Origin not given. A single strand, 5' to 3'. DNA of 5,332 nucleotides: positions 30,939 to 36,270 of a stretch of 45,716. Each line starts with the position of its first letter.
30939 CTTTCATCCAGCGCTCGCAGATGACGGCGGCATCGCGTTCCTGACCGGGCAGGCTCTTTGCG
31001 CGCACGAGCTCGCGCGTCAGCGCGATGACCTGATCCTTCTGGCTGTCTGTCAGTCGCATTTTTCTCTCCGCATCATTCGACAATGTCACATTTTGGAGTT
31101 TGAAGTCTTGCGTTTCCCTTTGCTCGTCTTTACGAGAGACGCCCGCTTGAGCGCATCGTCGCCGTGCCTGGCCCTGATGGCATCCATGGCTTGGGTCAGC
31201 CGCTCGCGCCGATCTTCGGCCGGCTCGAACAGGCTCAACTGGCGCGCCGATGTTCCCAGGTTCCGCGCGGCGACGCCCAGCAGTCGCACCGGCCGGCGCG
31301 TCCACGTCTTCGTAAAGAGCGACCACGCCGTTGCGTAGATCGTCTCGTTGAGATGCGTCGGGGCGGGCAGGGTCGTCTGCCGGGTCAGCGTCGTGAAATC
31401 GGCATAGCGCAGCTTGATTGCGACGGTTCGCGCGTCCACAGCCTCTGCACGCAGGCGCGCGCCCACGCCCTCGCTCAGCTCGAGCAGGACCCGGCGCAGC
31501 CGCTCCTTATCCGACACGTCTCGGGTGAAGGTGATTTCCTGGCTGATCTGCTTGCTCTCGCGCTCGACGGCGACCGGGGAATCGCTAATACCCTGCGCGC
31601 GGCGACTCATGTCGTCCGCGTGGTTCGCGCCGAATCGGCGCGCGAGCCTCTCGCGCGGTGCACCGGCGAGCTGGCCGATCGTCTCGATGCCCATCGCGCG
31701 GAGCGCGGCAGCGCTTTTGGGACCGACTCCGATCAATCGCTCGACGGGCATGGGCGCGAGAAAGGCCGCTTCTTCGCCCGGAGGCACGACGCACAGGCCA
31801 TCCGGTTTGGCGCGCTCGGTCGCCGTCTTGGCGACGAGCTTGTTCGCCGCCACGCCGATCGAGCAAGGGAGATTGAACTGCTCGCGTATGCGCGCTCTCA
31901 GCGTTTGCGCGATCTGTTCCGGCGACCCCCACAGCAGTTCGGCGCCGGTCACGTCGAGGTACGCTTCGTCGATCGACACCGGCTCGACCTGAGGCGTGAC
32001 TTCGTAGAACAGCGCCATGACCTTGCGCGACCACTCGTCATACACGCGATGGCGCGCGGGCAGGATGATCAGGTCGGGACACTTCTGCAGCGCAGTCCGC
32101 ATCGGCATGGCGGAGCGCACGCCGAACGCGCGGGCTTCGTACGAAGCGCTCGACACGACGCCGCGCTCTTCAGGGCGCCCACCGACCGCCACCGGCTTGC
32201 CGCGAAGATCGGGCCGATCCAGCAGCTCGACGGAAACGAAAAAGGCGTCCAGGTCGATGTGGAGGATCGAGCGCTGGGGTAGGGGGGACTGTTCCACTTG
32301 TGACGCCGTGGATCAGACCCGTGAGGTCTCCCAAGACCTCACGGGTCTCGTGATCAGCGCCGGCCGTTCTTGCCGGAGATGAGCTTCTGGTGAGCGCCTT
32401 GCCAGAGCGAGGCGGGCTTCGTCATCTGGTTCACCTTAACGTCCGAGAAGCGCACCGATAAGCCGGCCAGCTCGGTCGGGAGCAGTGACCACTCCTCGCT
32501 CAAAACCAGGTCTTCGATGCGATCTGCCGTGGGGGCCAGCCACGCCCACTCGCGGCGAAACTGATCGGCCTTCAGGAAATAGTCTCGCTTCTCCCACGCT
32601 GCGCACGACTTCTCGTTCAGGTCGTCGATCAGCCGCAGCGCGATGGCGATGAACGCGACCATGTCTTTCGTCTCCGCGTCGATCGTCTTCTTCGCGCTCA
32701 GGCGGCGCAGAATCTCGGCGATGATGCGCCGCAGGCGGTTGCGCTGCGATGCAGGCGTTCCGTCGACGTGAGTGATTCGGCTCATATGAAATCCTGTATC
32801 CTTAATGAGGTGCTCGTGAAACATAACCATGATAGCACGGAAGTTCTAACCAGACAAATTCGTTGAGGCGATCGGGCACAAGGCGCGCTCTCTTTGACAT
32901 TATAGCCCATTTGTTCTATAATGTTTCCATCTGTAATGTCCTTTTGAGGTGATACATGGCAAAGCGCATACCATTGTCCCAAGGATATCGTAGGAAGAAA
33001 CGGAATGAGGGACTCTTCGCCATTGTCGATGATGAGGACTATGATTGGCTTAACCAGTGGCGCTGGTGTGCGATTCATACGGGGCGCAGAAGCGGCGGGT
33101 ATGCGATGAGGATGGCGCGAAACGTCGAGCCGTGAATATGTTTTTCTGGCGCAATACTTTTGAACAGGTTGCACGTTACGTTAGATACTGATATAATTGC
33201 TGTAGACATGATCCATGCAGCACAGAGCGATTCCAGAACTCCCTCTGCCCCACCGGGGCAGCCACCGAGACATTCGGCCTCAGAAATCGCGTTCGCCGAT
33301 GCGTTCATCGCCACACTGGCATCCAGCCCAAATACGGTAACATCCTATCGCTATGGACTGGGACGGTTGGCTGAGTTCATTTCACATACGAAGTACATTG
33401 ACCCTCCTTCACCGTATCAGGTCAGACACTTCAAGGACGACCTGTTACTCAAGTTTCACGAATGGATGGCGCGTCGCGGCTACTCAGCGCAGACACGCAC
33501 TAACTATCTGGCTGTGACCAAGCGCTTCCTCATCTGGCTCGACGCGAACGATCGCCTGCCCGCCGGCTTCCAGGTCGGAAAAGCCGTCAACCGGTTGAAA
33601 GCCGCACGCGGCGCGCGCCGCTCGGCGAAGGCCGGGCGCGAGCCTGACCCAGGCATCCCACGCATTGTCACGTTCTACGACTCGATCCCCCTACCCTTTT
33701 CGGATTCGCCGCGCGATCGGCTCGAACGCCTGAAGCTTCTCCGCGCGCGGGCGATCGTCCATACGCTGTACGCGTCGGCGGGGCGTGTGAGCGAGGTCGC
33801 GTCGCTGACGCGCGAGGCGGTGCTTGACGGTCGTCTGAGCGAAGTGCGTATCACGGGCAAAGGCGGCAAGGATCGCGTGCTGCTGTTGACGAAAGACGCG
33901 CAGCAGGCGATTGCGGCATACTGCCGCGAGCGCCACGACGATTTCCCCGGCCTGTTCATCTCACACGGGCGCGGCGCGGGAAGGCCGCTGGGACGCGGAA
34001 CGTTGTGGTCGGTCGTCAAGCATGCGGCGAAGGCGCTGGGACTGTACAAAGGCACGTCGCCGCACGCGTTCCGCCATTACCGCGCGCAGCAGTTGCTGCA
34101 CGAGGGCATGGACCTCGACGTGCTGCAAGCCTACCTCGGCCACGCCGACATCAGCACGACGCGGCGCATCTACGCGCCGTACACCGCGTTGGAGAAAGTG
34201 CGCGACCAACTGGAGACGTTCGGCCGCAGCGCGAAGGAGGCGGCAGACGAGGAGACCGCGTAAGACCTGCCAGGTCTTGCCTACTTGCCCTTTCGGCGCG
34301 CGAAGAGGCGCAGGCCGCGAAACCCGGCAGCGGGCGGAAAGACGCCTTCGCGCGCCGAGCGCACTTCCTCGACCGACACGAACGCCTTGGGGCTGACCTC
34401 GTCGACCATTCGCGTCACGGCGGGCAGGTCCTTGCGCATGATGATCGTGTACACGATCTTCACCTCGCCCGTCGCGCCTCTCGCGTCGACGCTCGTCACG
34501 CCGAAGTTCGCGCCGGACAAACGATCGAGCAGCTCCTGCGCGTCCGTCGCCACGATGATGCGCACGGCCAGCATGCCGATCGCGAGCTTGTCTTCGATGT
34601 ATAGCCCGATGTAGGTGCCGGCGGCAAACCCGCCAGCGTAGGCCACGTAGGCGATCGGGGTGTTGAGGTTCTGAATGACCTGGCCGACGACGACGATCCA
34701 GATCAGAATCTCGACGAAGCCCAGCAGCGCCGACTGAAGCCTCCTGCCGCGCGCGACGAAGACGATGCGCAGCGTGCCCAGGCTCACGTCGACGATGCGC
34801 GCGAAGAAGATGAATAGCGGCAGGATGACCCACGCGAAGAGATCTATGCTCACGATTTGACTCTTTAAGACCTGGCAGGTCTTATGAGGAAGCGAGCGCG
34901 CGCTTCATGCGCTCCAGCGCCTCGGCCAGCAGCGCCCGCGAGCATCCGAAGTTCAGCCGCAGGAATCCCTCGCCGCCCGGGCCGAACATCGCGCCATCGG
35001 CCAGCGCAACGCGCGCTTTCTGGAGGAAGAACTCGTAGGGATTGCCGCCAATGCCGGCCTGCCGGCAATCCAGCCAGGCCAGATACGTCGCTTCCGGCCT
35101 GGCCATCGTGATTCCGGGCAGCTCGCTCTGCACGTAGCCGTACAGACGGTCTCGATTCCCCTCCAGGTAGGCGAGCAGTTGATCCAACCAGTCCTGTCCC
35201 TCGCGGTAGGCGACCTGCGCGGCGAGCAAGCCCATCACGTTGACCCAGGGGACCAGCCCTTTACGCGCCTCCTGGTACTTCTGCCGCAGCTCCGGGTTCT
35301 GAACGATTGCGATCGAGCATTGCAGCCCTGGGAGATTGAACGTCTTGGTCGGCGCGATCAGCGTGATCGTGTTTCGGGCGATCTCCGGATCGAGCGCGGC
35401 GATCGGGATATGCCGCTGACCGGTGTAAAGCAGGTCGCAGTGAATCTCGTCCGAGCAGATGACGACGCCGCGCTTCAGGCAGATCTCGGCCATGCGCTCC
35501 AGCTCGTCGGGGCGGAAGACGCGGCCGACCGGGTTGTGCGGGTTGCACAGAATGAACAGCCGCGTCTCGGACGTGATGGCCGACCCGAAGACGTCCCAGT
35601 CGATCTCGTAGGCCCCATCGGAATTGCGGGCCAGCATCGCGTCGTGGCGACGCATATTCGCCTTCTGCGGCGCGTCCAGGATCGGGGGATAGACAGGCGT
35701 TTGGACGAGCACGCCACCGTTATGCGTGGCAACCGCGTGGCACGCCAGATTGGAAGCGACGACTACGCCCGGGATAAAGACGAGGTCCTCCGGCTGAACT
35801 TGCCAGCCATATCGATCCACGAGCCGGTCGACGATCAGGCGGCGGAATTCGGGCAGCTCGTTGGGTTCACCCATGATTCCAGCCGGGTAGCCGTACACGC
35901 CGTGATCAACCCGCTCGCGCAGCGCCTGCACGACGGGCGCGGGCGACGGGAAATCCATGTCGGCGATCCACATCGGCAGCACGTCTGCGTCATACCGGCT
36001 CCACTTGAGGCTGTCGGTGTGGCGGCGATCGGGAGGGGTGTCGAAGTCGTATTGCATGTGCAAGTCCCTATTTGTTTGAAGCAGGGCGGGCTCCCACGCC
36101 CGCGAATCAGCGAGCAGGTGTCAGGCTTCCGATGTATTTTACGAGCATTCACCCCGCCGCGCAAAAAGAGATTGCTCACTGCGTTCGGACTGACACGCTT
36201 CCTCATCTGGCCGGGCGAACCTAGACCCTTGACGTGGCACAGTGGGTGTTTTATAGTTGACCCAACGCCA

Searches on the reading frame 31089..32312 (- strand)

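Call 46: search_protein_families(library=pfam, proteins=[window:31089-32312:-], max_evalue=0.00001)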
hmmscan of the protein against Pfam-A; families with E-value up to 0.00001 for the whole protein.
window:31089-32312:- (408 aa): 3 families
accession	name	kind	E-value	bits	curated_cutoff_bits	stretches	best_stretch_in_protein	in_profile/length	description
PF00817.25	IMS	-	2.1e-53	180.6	23.2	1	19-166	1-148/148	impB/mucB/samB family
PF11799.13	IMS_C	-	5.5e-32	110.9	20.7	1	253-361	1-109/109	impB/mucB/samB family C-terminal domain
PF11798.14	IMS_HHH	-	1.4e-06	28.6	24.4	1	178-209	1-32/32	IMS family HHH motif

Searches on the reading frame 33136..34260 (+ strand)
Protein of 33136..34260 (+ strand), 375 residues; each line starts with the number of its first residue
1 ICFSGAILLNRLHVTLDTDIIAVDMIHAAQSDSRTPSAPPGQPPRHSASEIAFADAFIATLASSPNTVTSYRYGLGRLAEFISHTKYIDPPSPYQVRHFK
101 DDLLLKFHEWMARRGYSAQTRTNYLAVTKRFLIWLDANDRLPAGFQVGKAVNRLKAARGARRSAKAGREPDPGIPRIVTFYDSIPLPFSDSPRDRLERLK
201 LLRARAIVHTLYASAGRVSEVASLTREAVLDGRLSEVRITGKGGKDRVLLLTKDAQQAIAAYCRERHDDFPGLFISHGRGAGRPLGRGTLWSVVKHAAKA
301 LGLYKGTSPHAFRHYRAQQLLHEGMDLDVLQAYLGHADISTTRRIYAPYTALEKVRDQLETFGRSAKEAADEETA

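Call 46: search_protein_families(library=pfam, proteins=[window:33136-34260:+], max_evalue=0.00001)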
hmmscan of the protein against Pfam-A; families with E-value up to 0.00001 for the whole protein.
window:33136-34260:+ (375 aa): 2 families
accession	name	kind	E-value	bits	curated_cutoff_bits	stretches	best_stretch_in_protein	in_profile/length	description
PF00589.27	Phage_integrase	-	1.5e-27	96.9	27.1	1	202-347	22-166/172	Phage integrase family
PF02899.23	Phage_int_SAM_1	-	9.8e-07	29.4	22.3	0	62-135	13-79/83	Phage integrase, N-terminal SAM-like domain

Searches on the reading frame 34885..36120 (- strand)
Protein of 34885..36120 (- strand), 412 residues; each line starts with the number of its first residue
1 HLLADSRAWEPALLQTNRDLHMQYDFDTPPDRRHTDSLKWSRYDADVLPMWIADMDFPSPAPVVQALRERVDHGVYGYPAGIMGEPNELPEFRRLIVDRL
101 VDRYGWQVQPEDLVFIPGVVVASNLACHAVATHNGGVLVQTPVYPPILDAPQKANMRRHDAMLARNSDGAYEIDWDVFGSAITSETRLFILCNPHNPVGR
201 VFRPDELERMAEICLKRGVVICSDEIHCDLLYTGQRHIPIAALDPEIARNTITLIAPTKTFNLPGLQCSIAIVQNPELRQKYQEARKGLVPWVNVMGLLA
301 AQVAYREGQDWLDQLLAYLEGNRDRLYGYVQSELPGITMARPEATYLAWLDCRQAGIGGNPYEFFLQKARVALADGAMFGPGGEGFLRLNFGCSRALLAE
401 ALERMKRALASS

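Call 79: search_protein_families(library=pfam, proteins=[window:34885-36120:-], max_evalue=0.00001)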
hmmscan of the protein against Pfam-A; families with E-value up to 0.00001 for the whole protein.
window:34885-36120:- (412 aa): 1 family
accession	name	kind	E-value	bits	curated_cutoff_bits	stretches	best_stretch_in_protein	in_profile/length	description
PF00155.27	Aminotran_1_2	-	5.4e-32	111.8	19.7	1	83-404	38-360/361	Aminotransferase class I and II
